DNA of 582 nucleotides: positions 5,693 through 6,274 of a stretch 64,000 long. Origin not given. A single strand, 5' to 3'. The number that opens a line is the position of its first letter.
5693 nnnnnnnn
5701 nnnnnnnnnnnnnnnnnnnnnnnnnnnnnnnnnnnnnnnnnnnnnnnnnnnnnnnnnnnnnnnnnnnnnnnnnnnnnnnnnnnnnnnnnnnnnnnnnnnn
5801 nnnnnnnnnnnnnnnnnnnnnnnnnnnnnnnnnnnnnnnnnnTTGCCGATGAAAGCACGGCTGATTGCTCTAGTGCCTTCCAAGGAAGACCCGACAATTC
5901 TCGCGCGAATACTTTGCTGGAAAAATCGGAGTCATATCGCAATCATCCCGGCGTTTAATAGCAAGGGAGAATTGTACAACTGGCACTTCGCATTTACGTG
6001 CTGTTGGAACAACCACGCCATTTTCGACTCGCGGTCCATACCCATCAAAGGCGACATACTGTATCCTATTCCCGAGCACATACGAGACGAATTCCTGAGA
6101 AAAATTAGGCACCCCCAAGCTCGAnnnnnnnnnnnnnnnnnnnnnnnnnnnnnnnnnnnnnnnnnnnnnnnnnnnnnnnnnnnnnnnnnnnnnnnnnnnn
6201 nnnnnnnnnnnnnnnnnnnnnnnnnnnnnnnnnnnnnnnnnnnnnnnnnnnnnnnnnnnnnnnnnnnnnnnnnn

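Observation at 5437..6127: Lower-GC, translationally coupled two-gene cassette of unknown function inserted between rpmH and the oriC DnaA boxes, with an SD-sequestering hairpin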

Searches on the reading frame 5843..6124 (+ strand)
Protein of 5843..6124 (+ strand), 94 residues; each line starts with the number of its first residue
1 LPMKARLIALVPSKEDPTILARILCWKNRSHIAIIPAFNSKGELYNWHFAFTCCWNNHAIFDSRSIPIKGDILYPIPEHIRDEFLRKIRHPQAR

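Call 4: search_protein_families(library=pfam, proteins=[window:5849-6124:+], max_evalue=10)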
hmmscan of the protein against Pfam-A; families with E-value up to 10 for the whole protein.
window:5849-6124:+ (92 aa): 0 families

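Call 5: search_protein_families(library=ncbifam, proteins=[window:5849-6124:+], max_evalue=10)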
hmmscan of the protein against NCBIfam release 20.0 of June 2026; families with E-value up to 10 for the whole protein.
window:5849-6124:+ (92 aa): 0 families

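Call 6: search_protein_families(library=phrogs, proteins=[window:5849-6124:+], max_evalue=10)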
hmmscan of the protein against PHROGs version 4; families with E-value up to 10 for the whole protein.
window:5849-6124:+ (92 aa): 1 family
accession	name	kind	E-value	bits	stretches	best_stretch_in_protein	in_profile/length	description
phrog_6934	-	unknown function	0.25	12.4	1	55-82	34-58/65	-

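Call 7: search_protein_families(library=padloc, proteins=[window:5849-6124:+], max_evalue=10)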
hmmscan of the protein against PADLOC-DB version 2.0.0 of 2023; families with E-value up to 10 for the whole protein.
window:5849-6124:+ (92 aa): 0 families

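Call 9: find_encoding_contigs(protein=window:5849-6124:+, flank=6000)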
Protein window:5849-6124:+ (92 aa): no gene with exactly this product is on record in the collection.

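Call 11: find_homologous_proteins(query=window:5849-6124:+, max_evalue=1)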
Query window:5849-6124:+: no candidate shares three 5-residue words with the query. No homologue found.

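Call 13: find_encoding_contigs(protein=window:5843-6124:+, flank=6000)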
Protein window:5843-6124:+ (94 aa): no gene with exactly this product is on record in the collection.

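Call 33: search_protein_representatives(protein=window:5849-6124:+)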
Query: 92 residues. Proteins with E-value up to 0.001 (for the whole library): 1; up to 1e-10: 0; up to 1e-30: 0. The best 1 are listed.
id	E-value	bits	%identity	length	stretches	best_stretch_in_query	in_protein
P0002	1.1e-05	41.9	20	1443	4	25-64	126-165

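Call 36: search_solved_structures(query=window:5849-6124:+, max_evalue=10)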
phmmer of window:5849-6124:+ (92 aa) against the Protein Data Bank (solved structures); distinct sequences matched with E-value up to 10: 1.
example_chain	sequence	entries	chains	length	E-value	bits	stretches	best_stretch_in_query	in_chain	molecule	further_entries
8el2_H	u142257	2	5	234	0.21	15.3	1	36-75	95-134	Fab ICO-hu23 Heavy Chain | ICO-hu23 antibody Fab heavy chain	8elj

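Call 38: search_dna_similar(query=window:5849-6124:+, collection=phages, mode=protein, max_evalue=1)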
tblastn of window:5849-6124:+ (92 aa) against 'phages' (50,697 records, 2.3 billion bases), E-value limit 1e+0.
Records with a match: 1; places in all: 1; records where one place covers at least 80% of the query: 1.
Best place of each record, by identity: <60% 1.
By first word of the organism name: Komagataeibacter 1.
By host as written in the record: Komagataeibacter maltaceti NBRC 14815 1.
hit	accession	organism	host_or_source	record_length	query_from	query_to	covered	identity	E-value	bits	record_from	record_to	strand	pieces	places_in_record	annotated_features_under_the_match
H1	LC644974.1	Komagataeibacter phage phiKM1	Komagataeibacter maltaceti NBRC 14815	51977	5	92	96%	23.3%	2e-1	35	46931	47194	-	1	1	ydcQ: antitoxin HicB-like protein | (p)ppGpp synthetase, RelA/SpoT family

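Call 39: get_annotated_region(hit=H1, flank=2000)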
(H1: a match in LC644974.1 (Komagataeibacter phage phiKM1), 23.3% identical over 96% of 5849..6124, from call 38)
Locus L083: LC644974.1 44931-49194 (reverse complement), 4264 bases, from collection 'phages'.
description: Komagataeibacter phage phiKM1 DNA, complete genome.
organism: Komagataeibacter phage phiKM1 (NCBI taxid 2860317)
taxonomy: Viruses; Duplodnaviria; Heunggongvirae; Uroviricota; Caudoviricetes
host: Komagataeibacter maltaceti NBRC 14815; source: -; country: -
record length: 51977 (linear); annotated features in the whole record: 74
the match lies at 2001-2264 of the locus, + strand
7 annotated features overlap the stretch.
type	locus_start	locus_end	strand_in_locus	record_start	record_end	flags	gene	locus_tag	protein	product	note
CDS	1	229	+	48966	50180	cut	-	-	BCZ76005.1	integrase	PhiKM1_730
CDS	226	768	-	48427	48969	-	-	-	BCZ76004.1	hypothetical protein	PhiKM1_720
CDS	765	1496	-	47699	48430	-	-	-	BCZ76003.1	hypothetical protein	PhiKM1_710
CDS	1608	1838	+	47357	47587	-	-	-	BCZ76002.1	toxin HicA-like protein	PhiKM1_700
CDS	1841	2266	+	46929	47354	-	ydcQ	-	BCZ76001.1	antitoxin HicB-like protein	PhiKM1_690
CDS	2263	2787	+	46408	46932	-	-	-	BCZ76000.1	(p)ppGpp synthetase, RelA/SpoT family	PhiKM1_680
CDS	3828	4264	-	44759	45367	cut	-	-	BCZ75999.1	hypothetical protein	PhiKM1_670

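Call 53: predict_structure(protein=window:5849-6124:+)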
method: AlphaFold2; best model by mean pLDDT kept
length: 92 residues; sequences in the alignment: 1
mean_pLDDT: 48.1   pTM: 0.30
mean pLDDT of the five models: 48.1, 44.5, 43.5, 43.4, 40.0
residues with pLDDT >= 90: 0; 70-90: 4; 50-70: 34; < 50: 54
segments of 3 or more residues with pLDDT < 50: 1-27, 52-57, 63-74, 86-92
pLDDT, mean of each block of 10 residues (from residue 1): 35 42 47 66 58 48 42 50 48 34
secondary structure, 60 per line:
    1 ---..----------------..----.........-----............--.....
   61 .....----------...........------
elements in order: E28-36 E42-53 E56-65 H76-86

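Call 58: find_related_loci(query=window:5849-6124:+, collection=viral_contigs, flank=5000)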
Query window:5849-6124:+ (92 aa) in viral_contigs; peptide patterns used: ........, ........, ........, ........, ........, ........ (x = any residue, [..] = any of these).
10 stretches matched a pattern, but none encodes a relative of the query by tblastn (E <= 1e-3).

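Call 59: find_related_loci(query=window:5849-6124:+, collection=metagenome_contigs, flank=6000)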
Query window:5849-6124:+ (92 aa) in metagenome_contigs; peptide patterns used: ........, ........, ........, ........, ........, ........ (x = any residue, [..] = any of these).
206 stretches matched a pattern, but none encodes a relative of the query by tblastn (E <= 1e-3).

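Call 74: search_dna_similar(query=window:5849-6124:+, collection=plasmids, mode=protein, max_evalue=1)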
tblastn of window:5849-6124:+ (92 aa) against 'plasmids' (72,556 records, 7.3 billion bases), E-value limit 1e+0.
No match.
